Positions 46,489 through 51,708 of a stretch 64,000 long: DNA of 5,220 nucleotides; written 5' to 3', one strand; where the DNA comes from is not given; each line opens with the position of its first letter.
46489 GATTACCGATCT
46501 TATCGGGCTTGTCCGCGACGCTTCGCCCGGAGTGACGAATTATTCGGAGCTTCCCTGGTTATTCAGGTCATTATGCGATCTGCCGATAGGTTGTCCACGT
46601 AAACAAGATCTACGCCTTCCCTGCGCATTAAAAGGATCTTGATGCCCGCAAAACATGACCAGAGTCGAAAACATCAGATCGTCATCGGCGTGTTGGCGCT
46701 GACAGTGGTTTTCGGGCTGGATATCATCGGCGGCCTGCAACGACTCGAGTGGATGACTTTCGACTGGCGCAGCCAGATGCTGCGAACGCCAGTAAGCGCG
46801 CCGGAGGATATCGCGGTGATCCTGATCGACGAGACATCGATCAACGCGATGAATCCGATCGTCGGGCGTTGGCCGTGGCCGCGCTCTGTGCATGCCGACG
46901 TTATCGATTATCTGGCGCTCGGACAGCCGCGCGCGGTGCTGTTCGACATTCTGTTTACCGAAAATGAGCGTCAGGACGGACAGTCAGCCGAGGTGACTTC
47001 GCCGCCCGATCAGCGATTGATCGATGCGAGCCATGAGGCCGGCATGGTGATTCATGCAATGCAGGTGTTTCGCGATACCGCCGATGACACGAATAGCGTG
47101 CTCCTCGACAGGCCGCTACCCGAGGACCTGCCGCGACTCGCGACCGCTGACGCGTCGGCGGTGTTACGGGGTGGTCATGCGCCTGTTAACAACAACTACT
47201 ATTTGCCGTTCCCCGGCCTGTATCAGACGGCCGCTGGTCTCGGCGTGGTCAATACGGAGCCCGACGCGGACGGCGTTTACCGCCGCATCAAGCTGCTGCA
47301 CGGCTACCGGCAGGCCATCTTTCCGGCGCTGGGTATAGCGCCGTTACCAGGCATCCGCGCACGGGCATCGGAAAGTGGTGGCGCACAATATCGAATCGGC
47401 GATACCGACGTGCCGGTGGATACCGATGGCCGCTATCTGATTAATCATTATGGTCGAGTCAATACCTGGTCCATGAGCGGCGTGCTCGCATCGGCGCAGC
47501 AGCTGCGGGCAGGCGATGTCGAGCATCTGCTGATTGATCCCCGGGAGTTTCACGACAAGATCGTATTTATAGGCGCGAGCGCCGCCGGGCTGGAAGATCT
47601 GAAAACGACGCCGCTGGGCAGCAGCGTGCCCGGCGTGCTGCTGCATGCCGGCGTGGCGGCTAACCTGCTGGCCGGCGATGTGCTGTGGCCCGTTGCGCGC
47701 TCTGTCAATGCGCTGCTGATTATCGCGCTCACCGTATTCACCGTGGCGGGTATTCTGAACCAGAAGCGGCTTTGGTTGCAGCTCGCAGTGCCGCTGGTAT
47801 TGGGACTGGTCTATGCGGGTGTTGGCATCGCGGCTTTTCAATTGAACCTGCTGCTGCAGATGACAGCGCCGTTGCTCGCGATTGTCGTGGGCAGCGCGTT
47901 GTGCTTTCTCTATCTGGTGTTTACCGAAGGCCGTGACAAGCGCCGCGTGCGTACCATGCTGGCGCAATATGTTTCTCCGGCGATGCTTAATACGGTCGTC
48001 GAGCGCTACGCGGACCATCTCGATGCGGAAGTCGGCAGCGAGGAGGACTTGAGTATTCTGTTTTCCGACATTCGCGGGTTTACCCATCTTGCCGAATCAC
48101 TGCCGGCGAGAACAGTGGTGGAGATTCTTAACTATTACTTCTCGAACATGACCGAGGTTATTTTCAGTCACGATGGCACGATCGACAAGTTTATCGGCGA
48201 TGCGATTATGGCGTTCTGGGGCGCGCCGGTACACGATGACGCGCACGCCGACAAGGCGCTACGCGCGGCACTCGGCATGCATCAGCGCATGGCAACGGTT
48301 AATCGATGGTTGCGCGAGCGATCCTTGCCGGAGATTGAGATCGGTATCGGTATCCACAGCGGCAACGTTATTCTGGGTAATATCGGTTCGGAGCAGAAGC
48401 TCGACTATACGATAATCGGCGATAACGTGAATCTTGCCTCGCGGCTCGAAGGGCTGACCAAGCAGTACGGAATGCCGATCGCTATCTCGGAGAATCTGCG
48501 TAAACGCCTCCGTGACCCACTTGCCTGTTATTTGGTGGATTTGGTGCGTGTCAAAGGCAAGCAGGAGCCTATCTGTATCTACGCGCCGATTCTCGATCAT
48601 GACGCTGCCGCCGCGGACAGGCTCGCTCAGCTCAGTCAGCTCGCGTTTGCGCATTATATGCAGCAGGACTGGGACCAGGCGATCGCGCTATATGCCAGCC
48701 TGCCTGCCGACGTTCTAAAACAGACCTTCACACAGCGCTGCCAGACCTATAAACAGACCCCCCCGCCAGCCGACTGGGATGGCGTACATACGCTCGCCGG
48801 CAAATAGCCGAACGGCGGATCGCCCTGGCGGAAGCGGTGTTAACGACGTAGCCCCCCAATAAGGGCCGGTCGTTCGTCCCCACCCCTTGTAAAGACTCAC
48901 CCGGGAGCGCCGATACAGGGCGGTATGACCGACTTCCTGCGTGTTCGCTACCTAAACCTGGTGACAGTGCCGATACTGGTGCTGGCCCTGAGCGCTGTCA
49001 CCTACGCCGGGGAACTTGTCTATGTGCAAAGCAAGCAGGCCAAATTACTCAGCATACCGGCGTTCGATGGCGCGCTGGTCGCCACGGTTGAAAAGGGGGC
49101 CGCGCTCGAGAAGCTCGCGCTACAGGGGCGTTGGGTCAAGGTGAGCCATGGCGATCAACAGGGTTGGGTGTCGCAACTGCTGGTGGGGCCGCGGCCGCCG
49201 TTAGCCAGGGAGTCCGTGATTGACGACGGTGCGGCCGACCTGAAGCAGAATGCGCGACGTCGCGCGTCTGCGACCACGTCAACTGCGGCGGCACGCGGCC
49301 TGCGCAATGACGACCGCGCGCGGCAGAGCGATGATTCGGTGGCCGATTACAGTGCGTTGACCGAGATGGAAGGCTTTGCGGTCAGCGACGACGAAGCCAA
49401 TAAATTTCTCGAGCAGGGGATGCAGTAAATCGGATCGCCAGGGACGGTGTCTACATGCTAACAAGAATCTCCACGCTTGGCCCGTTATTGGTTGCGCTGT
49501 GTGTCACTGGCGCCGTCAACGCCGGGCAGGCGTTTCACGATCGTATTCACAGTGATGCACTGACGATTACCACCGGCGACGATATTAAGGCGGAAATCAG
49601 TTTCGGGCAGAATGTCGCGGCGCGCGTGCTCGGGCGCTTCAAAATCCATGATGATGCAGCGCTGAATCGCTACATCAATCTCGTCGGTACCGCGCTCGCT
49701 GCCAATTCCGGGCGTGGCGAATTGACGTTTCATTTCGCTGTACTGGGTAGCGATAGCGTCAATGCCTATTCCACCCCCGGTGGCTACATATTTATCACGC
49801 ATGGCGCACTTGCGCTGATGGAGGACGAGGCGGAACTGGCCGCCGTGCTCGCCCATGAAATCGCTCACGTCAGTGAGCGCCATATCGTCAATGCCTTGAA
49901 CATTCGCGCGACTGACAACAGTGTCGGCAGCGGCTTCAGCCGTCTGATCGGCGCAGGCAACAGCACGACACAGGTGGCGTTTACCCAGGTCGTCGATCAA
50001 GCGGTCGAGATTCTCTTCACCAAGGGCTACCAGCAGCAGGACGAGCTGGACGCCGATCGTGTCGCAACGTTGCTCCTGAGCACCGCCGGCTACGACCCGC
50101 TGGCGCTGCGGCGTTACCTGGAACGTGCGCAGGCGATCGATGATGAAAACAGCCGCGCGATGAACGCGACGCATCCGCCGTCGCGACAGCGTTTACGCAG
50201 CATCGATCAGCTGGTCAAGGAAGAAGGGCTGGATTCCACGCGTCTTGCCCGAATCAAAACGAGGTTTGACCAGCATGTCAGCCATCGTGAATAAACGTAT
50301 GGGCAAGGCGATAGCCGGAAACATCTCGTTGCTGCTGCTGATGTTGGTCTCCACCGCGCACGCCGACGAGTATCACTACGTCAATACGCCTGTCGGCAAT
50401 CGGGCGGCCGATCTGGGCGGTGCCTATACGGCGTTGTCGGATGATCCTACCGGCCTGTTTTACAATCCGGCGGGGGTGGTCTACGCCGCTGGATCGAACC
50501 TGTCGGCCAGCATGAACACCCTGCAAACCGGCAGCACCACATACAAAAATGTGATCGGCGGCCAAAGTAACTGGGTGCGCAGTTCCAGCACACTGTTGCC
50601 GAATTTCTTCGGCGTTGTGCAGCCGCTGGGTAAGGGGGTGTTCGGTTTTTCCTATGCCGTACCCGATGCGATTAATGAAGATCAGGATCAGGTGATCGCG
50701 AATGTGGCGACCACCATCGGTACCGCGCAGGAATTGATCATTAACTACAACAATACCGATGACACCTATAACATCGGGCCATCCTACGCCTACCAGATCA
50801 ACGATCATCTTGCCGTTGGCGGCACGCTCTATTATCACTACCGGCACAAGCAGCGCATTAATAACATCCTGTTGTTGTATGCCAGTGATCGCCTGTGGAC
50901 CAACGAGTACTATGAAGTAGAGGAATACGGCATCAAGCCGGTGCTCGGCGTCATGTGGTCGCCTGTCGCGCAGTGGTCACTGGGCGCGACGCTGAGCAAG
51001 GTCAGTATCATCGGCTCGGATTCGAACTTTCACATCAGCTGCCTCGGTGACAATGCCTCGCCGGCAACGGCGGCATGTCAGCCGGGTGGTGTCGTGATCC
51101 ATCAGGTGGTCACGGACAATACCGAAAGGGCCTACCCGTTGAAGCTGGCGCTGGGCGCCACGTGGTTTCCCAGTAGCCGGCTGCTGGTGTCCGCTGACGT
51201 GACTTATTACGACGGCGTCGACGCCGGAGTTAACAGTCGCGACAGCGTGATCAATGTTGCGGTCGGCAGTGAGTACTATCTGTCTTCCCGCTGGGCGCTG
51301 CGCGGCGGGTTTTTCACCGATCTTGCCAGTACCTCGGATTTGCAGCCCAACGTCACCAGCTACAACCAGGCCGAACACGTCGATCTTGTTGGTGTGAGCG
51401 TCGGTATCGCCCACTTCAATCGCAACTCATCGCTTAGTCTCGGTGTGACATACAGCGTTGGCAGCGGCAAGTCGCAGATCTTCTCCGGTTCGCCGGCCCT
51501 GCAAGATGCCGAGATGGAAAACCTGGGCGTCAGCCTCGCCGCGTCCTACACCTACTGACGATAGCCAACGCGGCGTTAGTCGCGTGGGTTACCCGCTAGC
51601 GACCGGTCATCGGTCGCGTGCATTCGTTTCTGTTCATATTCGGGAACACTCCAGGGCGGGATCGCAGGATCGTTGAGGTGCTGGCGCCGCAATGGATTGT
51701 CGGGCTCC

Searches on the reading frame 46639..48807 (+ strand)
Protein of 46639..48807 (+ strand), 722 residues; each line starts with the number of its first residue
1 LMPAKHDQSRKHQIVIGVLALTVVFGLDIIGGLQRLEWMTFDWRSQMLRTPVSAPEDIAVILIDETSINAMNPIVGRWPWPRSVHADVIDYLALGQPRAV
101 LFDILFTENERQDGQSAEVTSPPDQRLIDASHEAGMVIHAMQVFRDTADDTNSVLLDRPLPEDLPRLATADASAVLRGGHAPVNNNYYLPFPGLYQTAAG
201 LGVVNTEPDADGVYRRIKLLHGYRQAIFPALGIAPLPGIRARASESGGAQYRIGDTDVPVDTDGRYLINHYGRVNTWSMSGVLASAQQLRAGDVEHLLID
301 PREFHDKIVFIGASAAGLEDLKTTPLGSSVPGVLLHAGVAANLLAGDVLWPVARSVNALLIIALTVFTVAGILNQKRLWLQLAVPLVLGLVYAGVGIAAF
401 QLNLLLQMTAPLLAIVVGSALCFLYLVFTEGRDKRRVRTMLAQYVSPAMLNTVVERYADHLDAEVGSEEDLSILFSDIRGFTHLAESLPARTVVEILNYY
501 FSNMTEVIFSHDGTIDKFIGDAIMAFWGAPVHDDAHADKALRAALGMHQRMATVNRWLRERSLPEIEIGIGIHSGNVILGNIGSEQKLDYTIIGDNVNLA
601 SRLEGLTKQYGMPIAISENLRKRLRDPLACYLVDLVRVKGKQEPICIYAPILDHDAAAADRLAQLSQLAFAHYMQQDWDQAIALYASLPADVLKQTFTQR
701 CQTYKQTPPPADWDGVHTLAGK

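Call 26: find_encoding_contigs(protein=window:46639-48807:+, flank=10000, max_places=1)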
Protein window:46639-48807:+ (722 aa): no gene with exactly this product is on record in the collection.

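Call 27: search_protein_families(library=pfam, proteins=[window:46639-48807:+], max_evalue=0.00001)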
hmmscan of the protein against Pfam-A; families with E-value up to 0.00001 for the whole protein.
window:46639-48807:+ (722 aa): 2 families
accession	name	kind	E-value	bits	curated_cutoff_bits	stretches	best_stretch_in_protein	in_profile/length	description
PF05226.16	CHASE2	-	1.7e-54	185.5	26.3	1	20-366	2-253/257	CHASE2 domain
PF00211.25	Guanylate_cyc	-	2.8e-25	89.4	21.9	1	467-646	5-178/183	Adenylate and Guanylate cyclase catalytic domain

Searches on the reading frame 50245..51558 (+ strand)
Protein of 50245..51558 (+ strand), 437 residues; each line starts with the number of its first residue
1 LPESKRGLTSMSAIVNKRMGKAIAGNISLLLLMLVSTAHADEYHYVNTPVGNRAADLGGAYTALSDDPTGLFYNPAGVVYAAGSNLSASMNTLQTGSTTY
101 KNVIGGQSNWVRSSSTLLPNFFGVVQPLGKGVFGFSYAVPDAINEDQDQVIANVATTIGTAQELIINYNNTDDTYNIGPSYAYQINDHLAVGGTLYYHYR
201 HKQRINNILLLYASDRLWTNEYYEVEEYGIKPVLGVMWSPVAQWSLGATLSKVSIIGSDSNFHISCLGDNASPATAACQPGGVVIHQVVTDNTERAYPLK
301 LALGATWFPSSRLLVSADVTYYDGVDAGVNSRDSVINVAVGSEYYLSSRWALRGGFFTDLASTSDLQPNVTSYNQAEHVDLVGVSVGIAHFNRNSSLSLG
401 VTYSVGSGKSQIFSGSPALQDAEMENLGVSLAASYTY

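Call 27: search_protein_families(library=pfam, proteins=[window:50245-51558:+], max_evalue=0.00001)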
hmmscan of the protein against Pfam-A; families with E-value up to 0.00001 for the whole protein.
window:50245-51558:+ (437 aa): 1 family
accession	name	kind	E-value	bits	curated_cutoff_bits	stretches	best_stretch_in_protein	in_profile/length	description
PF03349.22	Toluene_X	-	6.9e-10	38.4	29.7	1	58-203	24-168/421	Outer membrane protein transport protein (OMPP1/FadL/TodX)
